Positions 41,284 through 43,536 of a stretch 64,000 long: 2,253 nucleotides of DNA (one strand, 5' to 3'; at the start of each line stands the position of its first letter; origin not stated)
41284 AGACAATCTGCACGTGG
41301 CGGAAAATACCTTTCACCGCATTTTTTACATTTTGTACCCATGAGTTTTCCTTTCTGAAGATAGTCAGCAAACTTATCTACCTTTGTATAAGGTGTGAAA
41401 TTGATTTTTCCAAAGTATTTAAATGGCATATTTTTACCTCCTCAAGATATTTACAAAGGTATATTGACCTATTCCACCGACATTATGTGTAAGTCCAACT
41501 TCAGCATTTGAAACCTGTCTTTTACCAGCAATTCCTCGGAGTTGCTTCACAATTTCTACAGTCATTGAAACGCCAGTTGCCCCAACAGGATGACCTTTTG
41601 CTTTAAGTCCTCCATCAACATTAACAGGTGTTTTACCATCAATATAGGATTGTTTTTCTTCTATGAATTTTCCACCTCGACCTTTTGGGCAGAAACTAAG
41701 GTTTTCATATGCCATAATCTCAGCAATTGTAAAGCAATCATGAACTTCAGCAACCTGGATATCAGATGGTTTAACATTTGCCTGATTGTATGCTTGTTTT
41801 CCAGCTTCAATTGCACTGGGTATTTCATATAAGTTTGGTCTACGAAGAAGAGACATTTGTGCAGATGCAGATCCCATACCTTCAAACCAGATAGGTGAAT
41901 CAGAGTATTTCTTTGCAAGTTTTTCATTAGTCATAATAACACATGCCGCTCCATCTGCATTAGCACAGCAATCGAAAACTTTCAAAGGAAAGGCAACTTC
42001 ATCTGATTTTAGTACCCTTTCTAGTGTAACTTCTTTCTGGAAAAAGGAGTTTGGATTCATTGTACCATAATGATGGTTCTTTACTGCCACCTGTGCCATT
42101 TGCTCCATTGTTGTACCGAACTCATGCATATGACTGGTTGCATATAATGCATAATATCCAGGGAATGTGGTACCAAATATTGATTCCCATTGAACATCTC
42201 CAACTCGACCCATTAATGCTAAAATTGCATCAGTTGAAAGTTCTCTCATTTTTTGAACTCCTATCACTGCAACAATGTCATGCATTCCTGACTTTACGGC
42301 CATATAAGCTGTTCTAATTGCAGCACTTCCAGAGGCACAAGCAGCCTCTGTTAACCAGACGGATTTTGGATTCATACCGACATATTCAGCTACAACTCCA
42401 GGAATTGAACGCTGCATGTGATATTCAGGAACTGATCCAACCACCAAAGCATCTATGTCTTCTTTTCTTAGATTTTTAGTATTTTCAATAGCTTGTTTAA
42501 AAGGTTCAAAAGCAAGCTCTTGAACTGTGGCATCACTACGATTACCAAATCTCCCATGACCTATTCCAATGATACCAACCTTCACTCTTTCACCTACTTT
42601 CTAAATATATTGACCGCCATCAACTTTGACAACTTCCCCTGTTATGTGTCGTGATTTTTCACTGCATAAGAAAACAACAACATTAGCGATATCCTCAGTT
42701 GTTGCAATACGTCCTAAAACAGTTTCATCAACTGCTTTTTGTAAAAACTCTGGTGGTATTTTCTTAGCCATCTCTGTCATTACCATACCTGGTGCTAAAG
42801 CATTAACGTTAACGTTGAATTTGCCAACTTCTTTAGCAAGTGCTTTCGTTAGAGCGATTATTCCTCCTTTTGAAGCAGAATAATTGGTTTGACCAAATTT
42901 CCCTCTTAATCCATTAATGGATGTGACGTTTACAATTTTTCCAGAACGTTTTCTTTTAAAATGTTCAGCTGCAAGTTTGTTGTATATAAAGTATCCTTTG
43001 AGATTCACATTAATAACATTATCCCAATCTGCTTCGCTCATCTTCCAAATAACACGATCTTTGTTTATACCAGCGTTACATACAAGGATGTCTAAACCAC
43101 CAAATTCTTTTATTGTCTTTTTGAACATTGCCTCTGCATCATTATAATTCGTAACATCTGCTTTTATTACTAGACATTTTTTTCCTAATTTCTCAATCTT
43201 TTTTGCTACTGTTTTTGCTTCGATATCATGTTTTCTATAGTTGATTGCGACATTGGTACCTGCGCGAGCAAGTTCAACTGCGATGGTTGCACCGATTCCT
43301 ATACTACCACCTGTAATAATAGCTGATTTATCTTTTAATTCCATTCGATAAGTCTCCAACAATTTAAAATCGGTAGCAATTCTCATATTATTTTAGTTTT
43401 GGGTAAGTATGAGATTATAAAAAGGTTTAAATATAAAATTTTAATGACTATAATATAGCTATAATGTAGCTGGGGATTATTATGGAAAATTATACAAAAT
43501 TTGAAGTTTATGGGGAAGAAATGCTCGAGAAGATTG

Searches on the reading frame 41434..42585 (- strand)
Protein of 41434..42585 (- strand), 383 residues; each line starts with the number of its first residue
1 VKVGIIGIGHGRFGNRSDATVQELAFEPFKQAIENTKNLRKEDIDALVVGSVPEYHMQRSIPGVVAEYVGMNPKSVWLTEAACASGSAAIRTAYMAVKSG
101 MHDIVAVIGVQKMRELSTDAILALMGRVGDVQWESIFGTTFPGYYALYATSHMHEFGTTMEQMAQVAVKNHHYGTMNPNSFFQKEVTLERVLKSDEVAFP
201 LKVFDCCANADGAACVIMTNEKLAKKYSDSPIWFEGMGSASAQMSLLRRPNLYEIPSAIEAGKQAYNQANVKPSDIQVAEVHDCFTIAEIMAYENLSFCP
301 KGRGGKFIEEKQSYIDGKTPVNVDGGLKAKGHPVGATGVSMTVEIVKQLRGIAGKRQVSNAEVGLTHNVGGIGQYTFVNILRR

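Call 9: search_protein_families(library=ncbifam, proteins=[window:41434-42585:-], max_evalue=0.00001)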
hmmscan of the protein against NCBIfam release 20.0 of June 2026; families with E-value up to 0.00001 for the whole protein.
window:41434-42585:- (383 aa): 47 families (the best 25 are shown)
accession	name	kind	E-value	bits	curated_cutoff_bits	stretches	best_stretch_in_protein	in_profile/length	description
NF004720.0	PRK06064.1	subfamily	3e-149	497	420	1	2-383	3-387/389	thiolase domain-containing protein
NF009228.0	PRK12578.1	subfamily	3.9e-136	453.7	485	1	1-383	3-387/387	thiolase domain-containing protein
NF053570.1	AcCoTHIOL_METTL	equivalog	1.8e-112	376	600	1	2-381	3-381/385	acetyl-CoA acetyltransferase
NF004810.0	PRK06157.1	equivalog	3.1e-89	299.9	403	1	2-377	8-389/400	acetyl-CoA acetyltransferase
NF005704.0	PRK07516.1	subfamily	3.2e-84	283.2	412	1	2-382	3-386/389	thiolase domain-containing protein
NF004982.0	PRK06365.1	equivalog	4.3e-75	253.4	695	2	8-251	23-267/430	thiolase domain-containing protein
NF004811.0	PRK06158.1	subfamily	7.8e-70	235.8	421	1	3-372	10-369/384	acetyl-CoA acetyltransferase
NF006102.0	PRK08256.1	subfamily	2.8e-68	230.8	436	1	2-381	4-390/394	lipid-transfer protein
NF004715.0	PRK06059.1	equivalog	4.1e-62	210.4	424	1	2-374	5-391/399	lipid-transfer protein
NF006010.0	PRK08142.1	subfamily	4.4e-61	206.8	462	1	15-372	19-373/388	thiolase domain-containing protein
NF053628.1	BnzsclthlBbsBGT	equivalog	1.9e-57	194.9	750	1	3-371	7-370/389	benzoylsuccinyl-CoA thiolase subunit BbsB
NF006180.0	PRK08313.1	subfamily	6.7e-55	186.5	514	1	3-379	6-380/389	thiolase domain-containing protein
NF004936.0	PRK06289.1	equivalog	3.3e-53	180.9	375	1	16-377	21-397/405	acetyl-CoA acetyltransferase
NF005892.0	PRK07855.1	subfamily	5.8e-53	180.2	469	1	3-363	8-371/390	lipid-transfer protein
NF004721.0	PRK06065.1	equivalog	3.4e-50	171.1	455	1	2-382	11-392/393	thiolase domain-containing protein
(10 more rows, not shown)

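Call 10: search_protein_families(library=pfam, proteins=[window:41434-42585:-], max_evalue=0.00001)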
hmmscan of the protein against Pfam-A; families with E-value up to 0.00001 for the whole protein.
window:41434-42585:- (383 aa): 3 families
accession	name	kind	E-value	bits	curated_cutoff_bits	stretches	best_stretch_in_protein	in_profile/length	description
PF22691.2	Thiolase_C_1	-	7.5e-47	159.1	28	1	238-383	1-144/144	Thiolase C-terminal domain-like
PF00108.29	Thiolase_N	-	1.6e-15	57.7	26.4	1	13-186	15-197/260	Thiolase, N-terminal domain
PF02803.24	Thiolase_C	-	6e-09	36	27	1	260-359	26-107/123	Thiolase, C-terminal domain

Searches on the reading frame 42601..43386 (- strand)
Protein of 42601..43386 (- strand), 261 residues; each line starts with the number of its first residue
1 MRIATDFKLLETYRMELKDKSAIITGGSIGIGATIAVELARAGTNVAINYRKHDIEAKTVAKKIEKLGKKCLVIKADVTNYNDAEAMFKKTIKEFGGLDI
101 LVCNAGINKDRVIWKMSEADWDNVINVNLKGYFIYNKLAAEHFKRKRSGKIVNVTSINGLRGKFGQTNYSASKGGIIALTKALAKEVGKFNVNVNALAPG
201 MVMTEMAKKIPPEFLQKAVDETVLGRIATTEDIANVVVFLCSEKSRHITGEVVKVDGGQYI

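Call 9: search_protein_families(library=ncbifam, proteins=[window:42601-43386:-], max_evalue=0.00001)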
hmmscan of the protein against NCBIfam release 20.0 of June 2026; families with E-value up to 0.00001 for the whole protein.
window:42601-43386:- (261 aa): 231 families (the best 25 are shown)
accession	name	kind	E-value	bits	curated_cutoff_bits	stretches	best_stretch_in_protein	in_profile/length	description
TIGR01830.1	3oxo_ACP_reduc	equivalog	8.9e-82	274.4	297.75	1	22-258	1-237/239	3-oxoacyl-[acyl-carrier-protein] reductase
NF004198.0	PRK05653.1-3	equivalog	5.3e-79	265.2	296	1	15-261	3-248/248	3-oxoacyl-ACP reductase FabG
NF004199.0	PRK05653.1-4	equivalog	9.9e-71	238.2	301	1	15-260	1-246/247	3-oxoacyl-ACP reductase FabG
NF009466.0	PRK12826.1-2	subfamily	2.4e-70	236.8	222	1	19-260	3-245/248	3-oxoacyl-ACP reductase FabG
TIGR01829.1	AcAcCoA_reduct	subfamily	3.5e-70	236.4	302.1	1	21-261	2-242/242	acetoacetyl-CoA reductase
NF005559.1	PRK07231.1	subfamily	9.7e-70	234.9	215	1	17-260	2-248/249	glucose 1-dehydrogenase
NF004197.0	PRK05653.1-1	equivalog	5.1e-69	232.7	332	1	15-260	3-247/249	3-oxoacyl-ACP reductase FabG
NF009464.0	PRK12824.1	subfamily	1.1e-68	231.6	269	1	20-261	3-244/245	3-oxoacyl-ACP reductase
NF053542.1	FlxB_rubin_SDR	equivalog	5.6e-67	226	340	1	20-258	1-238/239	flexirubin biosynthesis SDR family reductase FlxB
NF006070.0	PRK08213.1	subfamily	4.8e-64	216.4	279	1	15-259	8-256/259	gluconate 5-dehydrogenase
NF004200.0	PRK05653.1-5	equivalog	1.7e-62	211.1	273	1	20-258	3-240/242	3-oxoacyl-ACP reductase FabG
NF052558.1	MBtsdlDhBudC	equivalog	9.2e-62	208.8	270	1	18-259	2-241/250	meso-2,3-butanediol dehydrogenase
NF009546.0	PRK12935.1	equivalog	8.8e-61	205.6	418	1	16-261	3-247/247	acetoacetyl-CoA reductase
NF004791.0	PRK06138.1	equivalog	4.8e-60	203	312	1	15-260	1-250/252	SDR family oxidoreductase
NF009384.0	PRK12743.1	equivalog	2.2e-59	200.8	264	1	18-258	5-246/258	SDR family oxidoreductase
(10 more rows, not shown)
